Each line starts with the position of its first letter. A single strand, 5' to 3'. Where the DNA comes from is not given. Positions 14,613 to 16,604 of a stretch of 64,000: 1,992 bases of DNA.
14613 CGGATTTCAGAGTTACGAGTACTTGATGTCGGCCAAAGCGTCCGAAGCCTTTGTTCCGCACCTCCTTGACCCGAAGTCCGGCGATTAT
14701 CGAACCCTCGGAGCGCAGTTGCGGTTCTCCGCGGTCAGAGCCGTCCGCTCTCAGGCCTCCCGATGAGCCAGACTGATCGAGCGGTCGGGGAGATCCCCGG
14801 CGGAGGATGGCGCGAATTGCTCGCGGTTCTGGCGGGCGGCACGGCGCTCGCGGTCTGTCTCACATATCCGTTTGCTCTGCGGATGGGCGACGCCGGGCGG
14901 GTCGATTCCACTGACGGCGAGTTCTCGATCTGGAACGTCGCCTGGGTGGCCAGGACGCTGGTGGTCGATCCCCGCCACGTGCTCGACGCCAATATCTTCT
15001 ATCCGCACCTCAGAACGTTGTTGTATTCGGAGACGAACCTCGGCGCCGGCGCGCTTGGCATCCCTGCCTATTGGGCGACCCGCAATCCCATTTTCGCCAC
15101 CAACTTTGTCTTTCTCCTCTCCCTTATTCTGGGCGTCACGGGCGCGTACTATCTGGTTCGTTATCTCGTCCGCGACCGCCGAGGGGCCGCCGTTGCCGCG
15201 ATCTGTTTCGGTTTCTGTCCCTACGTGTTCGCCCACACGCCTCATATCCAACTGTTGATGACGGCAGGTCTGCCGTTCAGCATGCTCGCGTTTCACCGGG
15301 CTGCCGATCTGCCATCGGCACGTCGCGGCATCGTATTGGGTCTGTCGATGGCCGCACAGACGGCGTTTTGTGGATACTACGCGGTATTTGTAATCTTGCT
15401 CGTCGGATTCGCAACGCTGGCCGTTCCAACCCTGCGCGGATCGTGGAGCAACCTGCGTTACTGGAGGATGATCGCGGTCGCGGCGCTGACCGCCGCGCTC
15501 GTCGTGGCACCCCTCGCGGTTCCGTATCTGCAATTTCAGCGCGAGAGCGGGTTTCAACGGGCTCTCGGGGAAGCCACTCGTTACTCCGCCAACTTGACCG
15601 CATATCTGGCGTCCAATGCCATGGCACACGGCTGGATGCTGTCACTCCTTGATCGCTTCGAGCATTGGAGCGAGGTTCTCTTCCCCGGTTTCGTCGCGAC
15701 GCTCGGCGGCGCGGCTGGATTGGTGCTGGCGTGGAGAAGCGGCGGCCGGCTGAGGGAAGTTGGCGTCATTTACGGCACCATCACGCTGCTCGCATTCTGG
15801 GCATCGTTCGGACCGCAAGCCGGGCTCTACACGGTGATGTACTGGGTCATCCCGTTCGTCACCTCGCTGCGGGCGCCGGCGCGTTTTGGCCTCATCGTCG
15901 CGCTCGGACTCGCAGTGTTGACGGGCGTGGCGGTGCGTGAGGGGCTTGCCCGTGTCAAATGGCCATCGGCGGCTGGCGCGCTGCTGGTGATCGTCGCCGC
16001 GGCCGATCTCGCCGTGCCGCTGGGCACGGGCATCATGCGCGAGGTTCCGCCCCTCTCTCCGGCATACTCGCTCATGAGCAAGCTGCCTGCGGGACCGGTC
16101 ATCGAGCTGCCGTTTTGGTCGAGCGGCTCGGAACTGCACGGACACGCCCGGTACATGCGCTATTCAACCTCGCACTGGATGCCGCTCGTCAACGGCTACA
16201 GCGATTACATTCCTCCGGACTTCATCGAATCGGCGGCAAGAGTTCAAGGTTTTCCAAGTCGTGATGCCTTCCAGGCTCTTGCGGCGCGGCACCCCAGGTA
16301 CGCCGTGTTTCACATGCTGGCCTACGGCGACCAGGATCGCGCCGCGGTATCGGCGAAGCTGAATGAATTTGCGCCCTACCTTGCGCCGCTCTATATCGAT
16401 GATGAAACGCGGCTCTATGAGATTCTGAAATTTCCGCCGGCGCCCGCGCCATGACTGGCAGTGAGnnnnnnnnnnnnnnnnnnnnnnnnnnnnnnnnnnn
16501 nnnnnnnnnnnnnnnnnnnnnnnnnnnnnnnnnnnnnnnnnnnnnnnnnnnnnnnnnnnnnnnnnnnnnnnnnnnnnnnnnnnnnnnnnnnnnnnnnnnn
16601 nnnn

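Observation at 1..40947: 41-kb glycan locus built around eight GT-C-like polytopic proteins: candidate expanded periplasmic glycosylation system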

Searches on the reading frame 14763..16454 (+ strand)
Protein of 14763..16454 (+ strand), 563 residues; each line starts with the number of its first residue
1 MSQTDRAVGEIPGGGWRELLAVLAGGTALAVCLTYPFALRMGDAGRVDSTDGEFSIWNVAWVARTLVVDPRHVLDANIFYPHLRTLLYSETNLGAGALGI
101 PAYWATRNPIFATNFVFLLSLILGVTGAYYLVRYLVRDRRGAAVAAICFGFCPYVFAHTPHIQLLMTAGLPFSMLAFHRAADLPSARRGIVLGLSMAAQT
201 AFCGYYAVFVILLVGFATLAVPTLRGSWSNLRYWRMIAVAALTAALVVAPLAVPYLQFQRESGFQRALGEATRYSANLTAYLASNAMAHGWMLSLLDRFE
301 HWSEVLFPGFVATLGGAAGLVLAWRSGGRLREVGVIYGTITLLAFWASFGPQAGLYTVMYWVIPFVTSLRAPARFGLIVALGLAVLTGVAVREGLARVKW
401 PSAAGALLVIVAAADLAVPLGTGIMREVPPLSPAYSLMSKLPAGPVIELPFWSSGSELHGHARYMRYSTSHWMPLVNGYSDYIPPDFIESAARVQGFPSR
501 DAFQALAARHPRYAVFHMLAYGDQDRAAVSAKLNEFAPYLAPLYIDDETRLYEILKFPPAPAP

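Call 3: search_protein_families(library=pfam, proteins=[window:14763-16454:+], max_evalue=0.01)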
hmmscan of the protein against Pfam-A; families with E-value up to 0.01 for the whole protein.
window:14763-16454:+ (563 aa): 0 families

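Call 6: search_protein_families(library=ncbifam, proteins=[window:14763-16454:+], max_evalue=0.1)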
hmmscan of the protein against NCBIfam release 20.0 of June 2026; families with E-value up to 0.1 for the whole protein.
window:14763-16454:+ (563 aa): 0 families

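Call 10: find_encoding_contigs(protein=window:14763-16454:+, flank=10000, max_places=6)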
Protein window:14763-16454:+ (563 aa): 1 contig read that carries it; 1 place shown.
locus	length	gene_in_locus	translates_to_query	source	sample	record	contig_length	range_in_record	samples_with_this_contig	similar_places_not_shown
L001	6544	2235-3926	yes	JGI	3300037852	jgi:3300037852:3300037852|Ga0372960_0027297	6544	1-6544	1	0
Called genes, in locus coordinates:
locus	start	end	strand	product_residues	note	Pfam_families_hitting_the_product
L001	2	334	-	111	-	?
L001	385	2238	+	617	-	-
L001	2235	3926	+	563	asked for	-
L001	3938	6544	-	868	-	?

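Call 11: find_homologous_proteins(query=window:14763-16454:+, max_evalue=0.00001)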
Query window:14763-16454:+ (563 aa): 2709 proteins with E <= 0.00001 among 8000 candidates; the best 120 are listed.
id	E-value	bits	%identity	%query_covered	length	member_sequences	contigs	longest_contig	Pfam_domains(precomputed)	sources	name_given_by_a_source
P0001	0.0e+0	1043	83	100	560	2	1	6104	-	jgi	jgi:hypothetical protein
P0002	0.0e+0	1030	81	100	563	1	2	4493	-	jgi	jgi:hypothetical protein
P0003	0.0e+0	1012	80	100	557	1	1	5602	-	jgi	jgi:hypothetical protein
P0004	7.8e-297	1004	80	100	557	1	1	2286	-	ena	-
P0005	1.3e-289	980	80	99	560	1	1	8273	-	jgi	jgi:hypothetical protein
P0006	1.7e-283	960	80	97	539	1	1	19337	-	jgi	jgi:hypothetical protein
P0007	8.5e-273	925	75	98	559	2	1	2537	-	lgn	-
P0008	2.6e-251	854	70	99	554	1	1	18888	-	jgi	jgi:hypothetical protein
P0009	5.4e-243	826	68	99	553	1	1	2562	-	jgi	-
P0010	2.1e-235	801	67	99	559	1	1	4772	-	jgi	jgi:hypothetical protein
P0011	1.6e-225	769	63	98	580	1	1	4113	-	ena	-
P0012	4.5e-223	761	64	97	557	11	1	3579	-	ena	-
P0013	2.9e-221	755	62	99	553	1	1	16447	-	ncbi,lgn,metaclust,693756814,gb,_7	metaclust:\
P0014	4.9e-221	754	63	97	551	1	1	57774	-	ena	-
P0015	1.7e-220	752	63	97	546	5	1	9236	-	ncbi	ncbi:MAG TPA: hypothetical protein VGJ39_01170 [Vicinamibacterales bacterium]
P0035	2.1e-209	715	61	96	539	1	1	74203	-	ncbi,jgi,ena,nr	ncbi:MAG TPA: hypothetical protein VM818_07195 [Vicinamibacterales bacterium]|nr:hypothetical protei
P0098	5.7e-187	641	57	97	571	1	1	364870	-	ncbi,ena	-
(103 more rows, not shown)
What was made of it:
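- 14763..16454 (+): D: GT-C-fold protein of an unannotated family. More than 2700 homologues (call 11).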

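Call 13: find_encoding_contigs(protein=P0098, flank=10000, max_places=2)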
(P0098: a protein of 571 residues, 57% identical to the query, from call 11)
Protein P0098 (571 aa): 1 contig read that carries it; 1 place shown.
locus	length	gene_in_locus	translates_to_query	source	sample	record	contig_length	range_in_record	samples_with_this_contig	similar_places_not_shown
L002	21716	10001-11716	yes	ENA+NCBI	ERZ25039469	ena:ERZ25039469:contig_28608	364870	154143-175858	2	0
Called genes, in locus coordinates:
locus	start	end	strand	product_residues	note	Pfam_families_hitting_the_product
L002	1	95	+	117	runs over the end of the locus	PF00534:Glycos_transf_1, PF13524:Glyco_trans_1_2 (weak), PF13692:Glyco_trans_1_4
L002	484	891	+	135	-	PF01850:PIN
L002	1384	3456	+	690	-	-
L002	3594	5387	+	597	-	PF00953:Glycos_transf_4, PF13727:CoA_binding_3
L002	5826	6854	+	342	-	PF02368:Big_2 (weak), PF25182:NonGDSL, PF13472:Lipase_GDSL_2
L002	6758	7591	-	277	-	PF13641:Glyco_tranf_2_3 (weak), PF00535:Glycos_transf_2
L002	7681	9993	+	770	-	PF07691:PA14, PF02366:PMT, PF13231:PMT_2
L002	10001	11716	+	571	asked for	-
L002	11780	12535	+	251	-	-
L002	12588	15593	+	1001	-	PF03551:PadR, PF12704:MacB_PCD, PF02687:FtsX, PF12704:MacB_PCD, PF02687:FtsX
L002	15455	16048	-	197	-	-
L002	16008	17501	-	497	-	-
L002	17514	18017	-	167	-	PF13489:Methyltransf_23, PF08241:Methyltransf_11, PF01209:Ubie_methyltran (weak), PF08242:Methyltransf_12 (weak), PF13649:Methyltransf_25 (weak), PF13847:Methyltransf_31 (weak)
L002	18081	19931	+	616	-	-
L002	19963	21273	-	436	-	PF13489:Methyltransf_23, PF02353:CMAS (weak), PF07021:MetW, PF08241:Methyltransf_11 (weak), PF08242:Methyltransf_12 (weak), PF13649:Methyltransf_25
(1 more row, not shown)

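Call 14: find_encoding_contigs(protein=P0035, flank=10000, max_places=2)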
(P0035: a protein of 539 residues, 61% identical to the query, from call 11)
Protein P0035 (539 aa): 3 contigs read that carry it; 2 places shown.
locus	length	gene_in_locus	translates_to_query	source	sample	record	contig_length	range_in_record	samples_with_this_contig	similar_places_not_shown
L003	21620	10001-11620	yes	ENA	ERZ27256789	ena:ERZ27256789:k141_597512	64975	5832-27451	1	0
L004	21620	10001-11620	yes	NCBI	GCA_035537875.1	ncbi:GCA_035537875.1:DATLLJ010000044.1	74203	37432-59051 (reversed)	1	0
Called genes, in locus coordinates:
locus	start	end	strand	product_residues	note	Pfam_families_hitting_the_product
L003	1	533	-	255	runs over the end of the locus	PF01209:Ubie_methyltran (weak), PF13489:Methyltransf_23, PF02353:CMAS (weak), PF08241:Methyltransf_11, PF08242:Methyltransf_12, PF13649:Methyltransf_25, PF13847:Methyltransf_31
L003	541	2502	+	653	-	-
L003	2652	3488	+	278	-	-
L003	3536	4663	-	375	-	-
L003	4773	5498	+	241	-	PF13505:OMP_b-brl (weak)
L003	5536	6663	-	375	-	-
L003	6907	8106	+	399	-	PF13439:Glyco_transf_4, PF13579:Glyco_trans_4_4, PF20706:GT4-conflict, PF00534:Glycos_transf_1, PF13692:Glyco_trans_1_4, PF13524:Glyco_trans_1_2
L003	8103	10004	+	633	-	-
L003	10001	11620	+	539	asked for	-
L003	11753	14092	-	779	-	-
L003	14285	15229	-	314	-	PF03706:LPG_synthase_TM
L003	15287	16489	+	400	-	PF13439:Glyco_transf_4, PF13579:Glyco_trans_4_4, PF00534:Glycos_transf_1, PF13692:Glyco_trans_1_4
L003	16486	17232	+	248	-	PF13489:Methyltransf_23, PF24675:NpmA (weak), PF01209:Ubie_methyltran, PF05175:MTS (weak), PF08241:Methyltransf_11, PF08242:Methyltransf_12, PF13649:Methyltransf_25, PF13847:Methyltransf_31, +1 more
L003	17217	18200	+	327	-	PF01073:3Beta_HSD, PF01370:Epimerase, PF02719:Polysacc_synt_2, PF04321:RmlD_sub_bind, PF05368:NmrA, PF13460:NAD_binding_10, PF16363:GDP_Man_Dehyd, PF07993:NAD_binding_4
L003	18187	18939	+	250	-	PF14602:Hexapep_2 (faint), PF00132:Hexapep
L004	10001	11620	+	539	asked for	-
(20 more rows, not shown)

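Call 21: find_related_loci(query=A1, collection=genome_contigs, flank=10000)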
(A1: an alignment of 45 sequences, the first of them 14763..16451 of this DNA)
Query A1 (563 aa) in genome_contigs; peptide patterns used: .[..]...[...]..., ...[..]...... (x = any residue, [..] = any of these).
405 stretches matched a pattern; 278 encode a relative of the query (tblastn E <= 1e-3); the best 80 are kept; 80 distinct loci.
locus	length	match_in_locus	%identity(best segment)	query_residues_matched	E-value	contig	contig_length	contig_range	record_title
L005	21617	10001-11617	62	14-559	0e+0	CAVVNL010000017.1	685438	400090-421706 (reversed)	MAG: uncultured Acidobacteriota bacterium isolate MFD05567.bin.2.74 genome assembly, contig: contig_5870, whole genome s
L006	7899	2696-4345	56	2-558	0e+0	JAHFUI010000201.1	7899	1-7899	MAG: Acidobacteria bacterium isolate nzgw76 NODE_14076_length_7900_cov_8.233835, whole genome shotgun sequence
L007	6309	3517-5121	56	16-557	0e+0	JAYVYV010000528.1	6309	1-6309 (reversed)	MAG: Acidobacteriota bacterium isolate GL86_DN_metabat_16_sub GL86_DN_metabat_16_sub_527, whole genome shotgun sequence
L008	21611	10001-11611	55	16-559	0e+0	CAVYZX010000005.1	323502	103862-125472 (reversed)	MAG: uncultured Acidobacteriota bacterium isolate MFD02242.bin.1.362 genome assembly, contig: contig_12001, whole genome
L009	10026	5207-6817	56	15-558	0e+0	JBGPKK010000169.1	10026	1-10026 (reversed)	MAG: Vicinamibacteria bacterium isolate OBJ_0618_7090110_288 k141_7424615_length_10026_cov_31.4804, whole genome shotgun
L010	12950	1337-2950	58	14-559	0e+0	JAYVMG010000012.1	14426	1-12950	MAG: Acidobacteriota bacterium isolate GL58_Up_concoct_85 GL58_Up_concoct_85_11, whole genome shotgun sequence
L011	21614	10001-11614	57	15-559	0e+0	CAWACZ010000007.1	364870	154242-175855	MAG: uncultured Acidobacteriota bacterium isolate MFD00962.bin.1.10 genome assembly, contig: contig_28608, whole genome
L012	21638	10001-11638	56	3-559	3e-180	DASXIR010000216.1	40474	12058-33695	MAG TPA_asm: Vicinamibacterales bacterium isolate SMAG_U5226 k141_3097954, whole genome shotgun sequence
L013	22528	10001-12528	56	2-561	6e-180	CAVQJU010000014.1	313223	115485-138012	MAG: uncultured Acidobacteriota bacterium isolate MFD02242.bin.2.39 genome assembly, contig: contig_41903, whole genome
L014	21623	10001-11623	56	14-559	4e-179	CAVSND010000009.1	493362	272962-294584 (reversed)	MAG: uncultured Acidobacteriota bacterium isolate MFD03975.bin.1.62 genome assembly, contig: contig_18030, whole genome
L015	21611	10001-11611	51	13-558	4e-178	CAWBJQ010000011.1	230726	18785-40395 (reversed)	MAG: uncultured Acidobacteriota bacterium isolate MFD05513.bin.2.57 genome assembly, contig: contig_6783, whole genome s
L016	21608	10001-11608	55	18-559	9e-176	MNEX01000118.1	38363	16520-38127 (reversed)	MAG: Acidobacteria bacterium 13_1_40CM_65_14 13_1_40cm_scaffold_435, whole genome shotgun sequence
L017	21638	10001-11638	56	3-559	2e-175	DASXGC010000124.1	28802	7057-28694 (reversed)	MAG TPA_asm: Vicinamibacterales bacterium isolate SMAG_U5154 k141_257525, whole genome shotgun sequence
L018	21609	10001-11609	56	14-559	1e-174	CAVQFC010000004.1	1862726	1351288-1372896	MAG: uncultured Acidobacteriota bacterium isolate MFD05841.bin.2.39 genome assembly, contig: contig_6329, whole genome s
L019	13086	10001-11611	55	17-561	1e-174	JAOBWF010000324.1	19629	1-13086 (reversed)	MAG: Acidobacteria bacterium isolate RYN_30 scaffold_4942195, whole genome shotgun sequence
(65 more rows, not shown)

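Call 29: predict_structure(alignment_id=A1)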
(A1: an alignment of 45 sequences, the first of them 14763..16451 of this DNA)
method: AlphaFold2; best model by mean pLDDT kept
length: 563 residues; sequences in the alignment: 45
mean_pLDDT: 80.8   pTM: 0.85
mean pLDDT of the five models: 80.8, 79.7, 78.2, 77.5, 77.4
residues with pLDDT >= 90: 218; 70-90: 206; 50-70: 120; < 50: 19
segments of 3 or more residues with pLDDT < 50: 1-10, 47-53
pLDDT, mean of each block of 10 residues (from residue 1): 41 77 94 82 60 59 78 64 59 81 83 86 94 96 94 61 71 96 97 92 82 95 94 97 92 74 71 77 66 63 66 94 93 97 93 91 80 87 97 95 94 80 63 79 82 61 57 62 65 84 85 88 86 94 92 90 67
secondary structure, 60 per line:
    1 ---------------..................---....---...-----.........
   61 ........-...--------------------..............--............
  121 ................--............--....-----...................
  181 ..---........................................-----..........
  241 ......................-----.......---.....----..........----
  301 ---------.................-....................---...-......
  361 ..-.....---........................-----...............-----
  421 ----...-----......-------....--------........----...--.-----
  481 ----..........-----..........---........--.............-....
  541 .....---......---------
elements in order: H16-33 H37-40 E44-46 H52-68 H93-106 H109-136 H139-150 H153-156 H162-182 H186-225 H231-262 H268-274 H278-282 H287-296 H310-326 H328-347 H355-362 H364-368 H372-395 H401-415 E425-427 H433-438 E446-449 H458-465 H485-494 H500-509 E513-517 H523-535 E540-545 E549-554
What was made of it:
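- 14763..16454 (+): AlphaFold2 pLDDT 80.8, pTM 0.85 (call 29).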

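Call 33: fold_search(model_id=the predicted structure, library=pdb)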
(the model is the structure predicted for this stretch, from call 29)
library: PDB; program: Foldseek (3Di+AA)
matches with E <= 10: 483; with E <= 0.001: 20
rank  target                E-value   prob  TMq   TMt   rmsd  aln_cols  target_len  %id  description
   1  7zlh_A                3.6e-08  1.00  0.41  0.37  11.0       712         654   12  Cryo-EM structure of C-mannosyltransferase CeDPY19, in apo state, bound to CMT2-Fab and anti-Fab nanobody (released 2023-01-11)
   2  6s7o_A                5.1e-08  1.00  0.52  0.46  13.8       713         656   11  Cryo-EM structure of human oligosaccharyltransferase complex OST-A (released 2019-12-18)
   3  7zli_A                1.6e-07  1.00  0.43  0.38  11.6       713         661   12  Cryo-EM structure of C-mannosyltransferase CeDPY19, in complex with Dol25-P-Man and bound to CMT2-Fab and anti-Fab nan (released 2023-01-11)
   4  6ftg_5                2.1e-07  1.00  0.51  0.46  15.2       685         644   11  Subtomogram average of OST-containing ribosome-translocon complexes from canine rough microsomal membranes (released 2018-03-21)
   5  3wak                  2.3e-07  1.00  0.44  0.32  12.4       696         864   14  Crystal structure of the Archaeoglobus fulgidus oligosaccharyltransferase (O29867_ARCFU) in the apo form (released 2013-10-30)
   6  8pn9_A                2.7e-07  1.00  0.52  0.46  11.2       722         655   10  Structure of human oligosaccharyltransferase OST-A complex bound to NGI-1 (released 2024-05-08)
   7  8b6l_I                3.1e-07  1.00  0.51  0.43  15.0       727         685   11  Subtomogram average of the human Sec61-TRAP-OSTA-translocon (released 2022-12-07)
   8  7oci_F                3.4e-07  1.00  0.52  0.47  11.5       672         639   10  Cryo-EM structure of yeast Ost6p containing oligosaccharyltransferase complex (released 2022-02-16)
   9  8age_A                6.2e-07  1.00  0.51  0.46  11.5       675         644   10  Structure of yeast oligosaccharylransferase complex with acceptor peptide bound (released 2022-12-07)
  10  8agc_A                7.0e-07  1.00  0.45  0.38  17.9       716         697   10  Structure of yeast oligosaccharylransferase complex with lipid-linked oligosaccharide and non-acceptor peptide bound (released 2022-12-07)
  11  8agb_A                1.0e-06  1.00  0.55  0.50  11.5       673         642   10  Structure of yeast oligosaccharylransferase complex with lipid-linked oligosaccharide bound (released 2022-12-07)
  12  9n9j_I                1.2e-06  1.00  0.48  0.41  15.2       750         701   11  Structure of a GRP94 folding intermediate engaged with a CCDC134- and FKBP11-bound secretory translocon (released 2025-11-19)
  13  6w98_A                2.4e-06  1.00  0.57  0.28   7.4       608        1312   17  Single-Particle Cryo-EM Structure of Arabinofuranosyltransferase AftD from Mycobacteria (released 2020-05-13)
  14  6s7t_A                2.6e-06  1.00  0.50  0.42  10.4       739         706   11  Cryo-EM structure of human oligosaccharyltransferase complex OST-B (released 2019-12-18)
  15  6c26_A                3.3e-06  1.00  0.52  0.46  13.2       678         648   10  The Cryo-EM structure of a eukaryotic oligosaccharyl transferase complex (released 2018-01-31)
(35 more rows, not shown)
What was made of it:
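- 14763..16454 (+): Foldseek PDB top 23 hits are all GT-C, including DPY19, STT3, AglB, AftD (TMq 0.57), ArnT, AftA and PglB (call 33).
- On GT-C glycosyltransferase superfamily (fold level): For D, the top 23 hits are all GT-C at probability 0.99-1.00, TMq up to 0.57 (call 33).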
